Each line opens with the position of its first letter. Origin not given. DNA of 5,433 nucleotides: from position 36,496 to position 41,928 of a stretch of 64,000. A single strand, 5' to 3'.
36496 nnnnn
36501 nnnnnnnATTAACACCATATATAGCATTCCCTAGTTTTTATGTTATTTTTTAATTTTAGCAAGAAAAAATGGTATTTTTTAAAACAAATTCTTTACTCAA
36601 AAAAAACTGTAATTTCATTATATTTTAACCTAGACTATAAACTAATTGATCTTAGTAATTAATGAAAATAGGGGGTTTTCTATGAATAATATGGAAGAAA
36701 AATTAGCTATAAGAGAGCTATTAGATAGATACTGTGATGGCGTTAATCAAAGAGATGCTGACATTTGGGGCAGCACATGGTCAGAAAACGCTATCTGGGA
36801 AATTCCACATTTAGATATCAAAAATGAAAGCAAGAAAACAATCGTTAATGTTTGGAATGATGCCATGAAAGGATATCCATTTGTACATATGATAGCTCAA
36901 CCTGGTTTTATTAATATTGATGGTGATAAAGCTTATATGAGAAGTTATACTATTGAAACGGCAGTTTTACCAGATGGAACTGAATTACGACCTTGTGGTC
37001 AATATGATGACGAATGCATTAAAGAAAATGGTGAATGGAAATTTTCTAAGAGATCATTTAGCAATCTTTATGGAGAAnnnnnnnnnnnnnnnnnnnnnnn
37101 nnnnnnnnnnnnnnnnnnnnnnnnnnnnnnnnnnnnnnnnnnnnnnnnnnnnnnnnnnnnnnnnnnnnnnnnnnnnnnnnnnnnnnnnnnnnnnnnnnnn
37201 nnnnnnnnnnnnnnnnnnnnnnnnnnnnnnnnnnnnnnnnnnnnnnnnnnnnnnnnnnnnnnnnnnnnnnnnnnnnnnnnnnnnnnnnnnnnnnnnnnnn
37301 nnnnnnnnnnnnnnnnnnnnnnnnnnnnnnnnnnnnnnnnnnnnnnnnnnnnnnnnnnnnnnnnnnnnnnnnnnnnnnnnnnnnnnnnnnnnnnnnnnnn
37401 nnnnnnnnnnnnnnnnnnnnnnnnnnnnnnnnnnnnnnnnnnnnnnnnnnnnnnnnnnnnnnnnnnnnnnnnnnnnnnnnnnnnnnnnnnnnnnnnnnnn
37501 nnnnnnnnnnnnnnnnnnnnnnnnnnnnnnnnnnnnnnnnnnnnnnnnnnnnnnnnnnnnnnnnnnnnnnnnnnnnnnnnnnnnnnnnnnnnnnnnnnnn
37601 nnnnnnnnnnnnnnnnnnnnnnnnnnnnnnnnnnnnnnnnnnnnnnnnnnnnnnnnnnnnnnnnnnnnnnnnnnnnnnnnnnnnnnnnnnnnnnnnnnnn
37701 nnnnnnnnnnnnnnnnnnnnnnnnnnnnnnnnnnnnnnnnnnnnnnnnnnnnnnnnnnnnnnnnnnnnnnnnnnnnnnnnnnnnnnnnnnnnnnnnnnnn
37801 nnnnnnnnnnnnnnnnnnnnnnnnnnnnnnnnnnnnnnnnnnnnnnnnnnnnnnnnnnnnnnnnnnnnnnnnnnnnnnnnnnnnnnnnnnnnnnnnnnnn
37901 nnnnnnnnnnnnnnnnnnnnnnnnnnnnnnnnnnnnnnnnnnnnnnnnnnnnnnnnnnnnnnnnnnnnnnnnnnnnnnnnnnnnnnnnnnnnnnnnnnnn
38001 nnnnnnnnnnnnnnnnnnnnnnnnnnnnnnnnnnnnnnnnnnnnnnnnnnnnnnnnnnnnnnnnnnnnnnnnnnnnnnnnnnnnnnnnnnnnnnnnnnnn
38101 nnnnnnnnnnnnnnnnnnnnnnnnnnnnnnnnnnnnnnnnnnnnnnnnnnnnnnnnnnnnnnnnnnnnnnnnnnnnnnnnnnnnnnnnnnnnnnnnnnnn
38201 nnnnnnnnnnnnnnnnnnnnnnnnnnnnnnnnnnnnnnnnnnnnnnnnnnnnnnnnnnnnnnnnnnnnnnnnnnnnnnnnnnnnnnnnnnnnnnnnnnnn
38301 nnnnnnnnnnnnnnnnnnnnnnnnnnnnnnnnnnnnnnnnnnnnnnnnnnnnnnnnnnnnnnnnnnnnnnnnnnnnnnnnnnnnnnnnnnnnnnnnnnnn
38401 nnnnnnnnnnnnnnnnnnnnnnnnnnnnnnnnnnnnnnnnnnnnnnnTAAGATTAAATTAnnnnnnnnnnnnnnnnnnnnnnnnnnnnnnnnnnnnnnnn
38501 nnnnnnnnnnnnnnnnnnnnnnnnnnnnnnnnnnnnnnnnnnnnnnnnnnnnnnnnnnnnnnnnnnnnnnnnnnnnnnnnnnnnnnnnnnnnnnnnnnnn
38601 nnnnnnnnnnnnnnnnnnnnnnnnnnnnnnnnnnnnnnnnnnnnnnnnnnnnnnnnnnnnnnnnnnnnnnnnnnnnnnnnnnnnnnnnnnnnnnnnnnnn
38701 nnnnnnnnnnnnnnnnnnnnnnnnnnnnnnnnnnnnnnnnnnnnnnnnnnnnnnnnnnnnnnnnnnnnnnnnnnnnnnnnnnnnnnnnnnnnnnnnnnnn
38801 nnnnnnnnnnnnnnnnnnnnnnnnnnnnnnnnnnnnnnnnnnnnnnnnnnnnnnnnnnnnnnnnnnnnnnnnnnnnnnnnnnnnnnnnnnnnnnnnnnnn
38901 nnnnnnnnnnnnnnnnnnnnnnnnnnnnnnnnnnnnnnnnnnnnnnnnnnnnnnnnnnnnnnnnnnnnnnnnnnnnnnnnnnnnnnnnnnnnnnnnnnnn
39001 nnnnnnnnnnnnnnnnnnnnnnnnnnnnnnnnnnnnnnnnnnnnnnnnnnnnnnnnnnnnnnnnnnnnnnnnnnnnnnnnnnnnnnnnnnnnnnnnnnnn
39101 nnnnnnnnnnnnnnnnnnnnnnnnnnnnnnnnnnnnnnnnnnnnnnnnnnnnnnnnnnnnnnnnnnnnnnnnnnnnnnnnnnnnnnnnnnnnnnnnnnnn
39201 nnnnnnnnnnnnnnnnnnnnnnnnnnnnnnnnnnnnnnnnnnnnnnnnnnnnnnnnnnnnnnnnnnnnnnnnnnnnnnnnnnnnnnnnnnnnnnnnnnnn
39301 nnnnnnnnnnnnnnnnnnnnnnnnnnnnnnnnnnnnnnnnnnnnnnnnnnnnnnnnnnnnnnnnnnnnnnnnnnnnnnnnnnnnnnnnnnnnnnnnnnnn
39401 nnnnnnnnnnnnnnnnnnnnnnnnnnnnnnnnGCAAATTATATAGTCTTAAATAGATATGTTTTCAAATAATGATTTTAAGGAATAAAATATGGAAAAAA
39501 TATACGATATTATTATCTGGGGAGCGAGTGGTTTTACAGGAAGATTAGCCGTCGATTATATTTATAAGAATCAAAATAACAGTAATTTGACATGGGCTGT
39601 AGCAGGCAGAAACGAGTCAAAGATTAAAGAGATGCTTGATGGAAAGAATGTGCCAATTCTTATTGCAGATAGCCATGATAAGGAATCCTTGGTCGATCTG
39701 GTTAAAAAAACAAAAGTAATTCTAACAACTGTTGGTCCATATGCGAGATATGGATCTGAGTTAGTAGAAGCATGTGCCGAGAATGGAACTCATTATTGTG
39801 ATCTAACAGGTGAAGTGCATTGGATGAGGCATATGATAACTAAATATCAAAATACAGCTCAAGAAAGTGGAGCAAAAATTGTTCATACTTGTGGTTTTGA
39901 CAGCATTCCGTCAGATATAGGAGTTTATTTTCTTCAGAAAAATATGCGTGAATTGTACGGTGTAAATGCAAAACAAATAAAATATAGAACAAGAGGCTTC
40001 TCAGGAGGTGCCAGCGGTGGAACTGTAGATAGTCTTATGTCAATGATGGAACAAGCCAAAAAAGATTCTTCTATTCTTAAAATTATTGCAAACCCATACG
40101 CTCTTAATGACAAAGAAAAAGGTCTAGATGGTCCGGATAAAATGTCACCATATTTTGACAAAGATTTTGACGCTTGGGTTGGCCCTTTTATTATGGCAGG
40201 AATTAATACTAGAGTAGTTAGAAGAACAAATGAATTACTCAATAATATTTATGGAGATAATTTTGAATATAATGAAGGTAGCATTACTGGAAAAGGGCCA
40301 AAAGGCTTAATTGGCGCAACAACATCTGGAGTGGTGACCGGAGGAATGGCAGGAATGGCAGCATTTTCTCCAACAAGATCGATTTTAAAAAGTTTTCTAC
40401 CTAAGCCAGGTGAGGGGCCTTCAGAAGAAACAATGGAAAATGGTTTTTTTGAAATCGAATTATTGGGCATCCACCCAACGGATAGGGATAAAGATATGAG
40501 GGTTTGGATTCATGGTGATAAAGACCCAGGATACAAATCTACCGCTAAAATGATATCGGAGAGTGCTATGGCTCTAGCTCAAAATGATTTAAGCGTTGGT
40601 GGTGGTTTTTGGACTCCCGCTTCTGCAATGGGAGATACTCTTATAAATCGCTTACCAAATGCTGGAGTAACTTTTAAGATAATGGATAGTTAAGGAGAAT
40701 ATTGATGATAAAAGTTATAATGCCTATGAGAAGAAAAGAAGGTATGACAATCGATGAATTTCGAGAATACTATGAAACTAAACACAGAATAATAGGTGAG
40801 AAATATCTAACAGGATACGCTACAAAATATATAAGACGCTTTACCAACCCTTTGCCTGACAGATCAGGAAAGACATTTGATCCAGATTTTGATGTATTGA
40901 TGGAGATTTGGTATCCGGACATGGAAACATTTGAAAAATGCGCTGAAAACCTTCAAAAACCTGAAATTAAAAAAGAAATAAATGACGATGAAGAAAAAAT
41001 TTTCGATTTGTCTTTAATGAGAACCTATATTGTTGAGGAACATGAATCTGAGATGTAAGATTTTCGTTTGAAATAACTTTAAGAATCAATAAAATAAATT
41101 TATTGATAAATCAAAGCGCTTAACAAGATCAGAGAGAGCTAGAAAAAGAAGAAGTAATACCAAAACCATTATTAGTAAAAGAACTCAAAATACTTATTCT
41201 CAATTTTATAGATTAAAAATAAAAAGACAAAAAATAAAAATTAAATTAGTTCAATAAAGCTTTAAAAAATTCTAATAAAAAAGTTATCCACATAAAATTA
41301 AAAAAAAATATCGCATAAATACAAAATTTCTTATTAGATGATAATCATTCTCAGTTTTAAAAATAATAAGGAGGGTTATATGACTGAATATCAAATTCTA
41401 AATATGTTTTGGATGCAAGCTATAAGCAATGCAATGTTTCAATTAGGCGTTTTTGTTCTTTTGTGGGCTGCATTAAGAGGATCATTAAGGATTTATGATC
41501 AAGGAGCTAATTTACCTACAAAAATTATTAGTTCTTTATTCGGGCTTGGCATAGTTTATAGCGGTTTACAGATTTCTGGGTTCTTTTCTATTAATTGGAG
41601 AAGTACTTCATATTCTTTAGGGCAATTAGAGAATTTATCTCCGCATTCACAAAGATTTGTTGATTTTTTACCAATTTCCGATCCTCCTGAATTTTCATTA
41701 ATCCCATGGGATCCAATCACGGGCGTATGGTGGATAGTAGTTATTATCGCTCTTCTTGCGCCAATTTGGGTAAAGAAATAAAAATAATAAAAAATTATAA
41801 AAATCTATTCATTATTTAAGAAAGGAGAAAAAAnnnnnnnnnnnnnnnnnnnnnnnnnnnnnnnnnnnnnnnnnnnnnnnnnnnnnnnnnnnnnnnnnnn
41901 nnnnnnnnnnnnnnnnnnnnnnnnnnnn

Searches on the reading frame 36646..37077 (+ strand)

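Call 4: search_protein_families(library=pfam, proteins=[window:36646-37077:+], max_evalue=0.1)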
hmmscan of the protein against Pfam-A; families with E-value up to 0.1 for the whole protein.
window:36646-37077:+ (144 aa): 3 families
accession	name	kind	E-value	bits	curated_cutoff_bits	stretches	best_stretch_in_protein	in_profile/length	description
PF13577.12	SnoaL_4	-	7.2e-19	68.5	24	1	16-136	3-125/126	SnoaL-like domain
PF14534.12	DUF4440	-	0.00015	22.6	25.2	1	22-132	1-106/107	Domain of unknown function (DUF4440)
PF12680.13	SnoaL_2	-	0.00053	21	27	1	27-113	2-83/102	SnoaL-like domain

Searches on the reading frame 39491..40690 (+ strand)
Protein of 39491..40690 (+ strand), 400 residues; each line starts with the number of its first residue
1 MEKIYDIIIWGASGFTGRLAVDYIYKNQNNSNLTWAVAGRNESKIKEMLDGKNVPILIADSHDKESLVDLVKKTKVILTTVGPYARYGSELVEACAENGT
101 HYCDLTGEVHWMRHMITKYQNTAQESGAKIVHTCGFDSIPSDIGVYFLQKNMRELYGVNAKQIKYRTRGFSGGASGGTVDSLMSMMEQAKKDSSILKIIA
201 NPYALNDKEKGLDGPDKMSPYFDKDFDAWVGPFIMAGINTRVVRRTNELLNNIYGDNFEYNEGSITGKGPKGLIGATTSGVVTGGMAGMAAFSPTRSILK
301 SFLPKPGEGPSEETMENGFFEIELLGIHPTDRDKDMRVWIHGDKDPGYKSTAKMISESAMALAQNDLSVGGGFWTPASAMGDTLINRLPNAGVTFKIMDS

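Call 4: search_protein_families(library=pfam, proteins=[window:39491-40690:+], max_evalue=0.1)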
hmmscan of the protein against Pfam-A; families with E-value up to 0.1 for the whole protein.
window:39491-40690:+ (400 aa): 3 families
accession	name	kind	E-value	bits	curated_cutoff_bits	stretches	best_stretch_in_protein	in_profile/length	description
PF03435.24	Sacchrp_dh_NADP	-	2.7e-14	54.1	25.1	1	7-130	1-128/129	Saccharopine dehydrogenase NADP binding domain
PF13460.12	NAD_binding_10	-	9.9e-06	26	27.2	1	11-99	1-89/184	NAD(P)H-binding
PF05368.20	NmrA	-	3.3e-05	24.1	27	1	7-100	5-99/298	NmrA-like family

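Call 6: search_protein_families(library=ncbifam, proteins=[window:39491-40690:+], max_evalue=0.1)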
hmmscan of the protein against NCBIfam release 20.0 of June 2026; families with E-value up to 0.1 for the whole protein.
window:39491-40690:+ (400 aa): 0 families

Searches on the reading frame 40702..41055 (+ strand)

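Call 4: search_protein_families(library=pfam, proteins=[window:40702-41055:+], max_evalue=0.1)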
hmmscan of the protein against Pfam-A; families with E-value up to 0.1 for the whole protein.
window:40702-41055:+ (118 aa): 1 family
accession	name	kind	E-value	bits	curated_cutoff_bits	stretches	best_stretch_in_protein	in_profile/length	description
PF07110.17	EthD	-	2.5e-13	51.4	22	1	12-104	1-96/96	EthD domain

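Call 6: search_protein_families(library=ncbifam, proteins=[window:40702-41055:+], max_evalue=0.1)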
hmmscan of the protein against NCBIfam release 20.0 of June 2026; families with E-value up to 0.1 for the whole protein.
window:40702-41055:+ (118 aa): 3 families
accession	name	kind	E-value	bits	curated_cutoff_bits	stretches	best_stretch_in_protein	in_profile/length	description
TIGR02118.1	TIGR02118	subfamily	0.00074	20.1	30.5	1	2-113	1-100/103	EthD family reductase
NF041190.2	encap_f4a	exception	0.026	14.9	90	1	67-115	21-68/92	family 4A encapsulin nanocompartment shell protein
TIGR02025.1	BchH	equivalog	0.091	10.3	829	1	67-115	207-256/1271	magnesium chelatase subunit H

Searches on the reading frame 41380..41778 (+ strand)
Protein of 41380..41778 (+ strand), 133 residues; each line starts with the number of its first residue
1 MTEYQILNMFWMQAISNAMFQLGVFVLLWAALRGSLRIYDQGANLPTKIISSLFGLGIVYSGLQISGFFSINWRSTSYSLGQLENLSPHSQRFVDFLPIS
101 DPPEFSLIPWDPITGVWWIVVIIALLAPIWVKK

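Call 4: search_protein_families(library=pfam, proteins=[window:41380-41778:+], max_evalue=0.1)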
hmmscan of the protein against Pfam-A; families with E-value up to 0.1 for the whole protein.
window:41380-41778:+ (133 aa): 0 families

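Call 6: search_protein_families(library=ncbifam, proteins=[window:41380-41778:+], max_evalue=0.1)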
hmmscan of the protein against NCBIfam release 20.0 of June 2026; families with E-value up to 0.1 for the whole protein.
window:41380-41778:+ (133 aa): 0 families

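Call 7: find_homologous_proteins(query=window:41380-41778:+, max_evalue=0.001)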
Query window:41380-41778:+ (133 aa): 39 proteins with E <= 0.001 among 47 candidates.
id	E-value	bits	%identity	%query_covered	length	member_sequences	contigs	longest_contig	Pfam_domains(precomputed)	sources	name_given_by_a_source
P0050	9.6e-80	283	96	100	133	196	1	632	-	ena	-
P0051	1.5e-79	283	95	100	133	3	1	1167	-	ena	-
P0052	4.7e-79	281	95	100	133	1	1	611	-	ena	-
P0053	4.8e-79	281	95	100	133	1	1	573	-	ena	-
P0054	5.3e-79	281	95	100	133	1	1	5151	-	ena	-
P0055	8.1e-79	280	95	100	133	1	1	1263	-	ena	-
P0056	2.1e-78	279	95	100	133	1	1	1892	-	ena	-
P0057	2.7e-78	279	95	100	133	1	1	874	-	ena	-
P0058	4.3e-78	278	94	100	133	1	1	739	-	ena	-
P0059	4.1e-77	275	94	100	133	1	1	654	-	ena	-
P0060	1.4e-76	273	93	100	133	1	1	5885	-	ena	-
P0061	2.7e-71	256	86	100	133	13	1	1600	-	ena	-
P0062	1.4e-70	254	95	92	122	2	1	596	-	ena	-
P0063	1.4e-63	231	94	84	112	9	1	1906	-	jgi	-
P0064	1.1e-62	228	77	100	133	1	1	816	-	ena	-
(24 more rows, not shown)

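Call 75: predict_structure(alignment_id=A4)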
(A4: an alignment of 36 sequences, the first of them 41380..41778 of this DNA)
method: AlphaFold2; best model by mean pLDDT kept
length: 133 residues; sequences in the alignment: 36
mean_pLDDT: 92.6   pTM: 0.79
mean pLDDT of the five models: 92.6, 91.8, 90.5, 88.9, 82.5
residues with pLDDT >= 90: 116; 70-90: 16; 50-70: 1; < 50: 0
segments of 3 or more residues with pLDDT < 50: none
pLDDT, mean of each block of 10 residues (from residue 1): 93 94 95 93 93 95 93 94 92 92 88 91 95 78
secondary structure, 60 per line:
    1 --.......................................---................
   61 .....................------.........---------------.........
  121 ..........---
elements in order: H3-41 H45-81 H88-96 H112-130
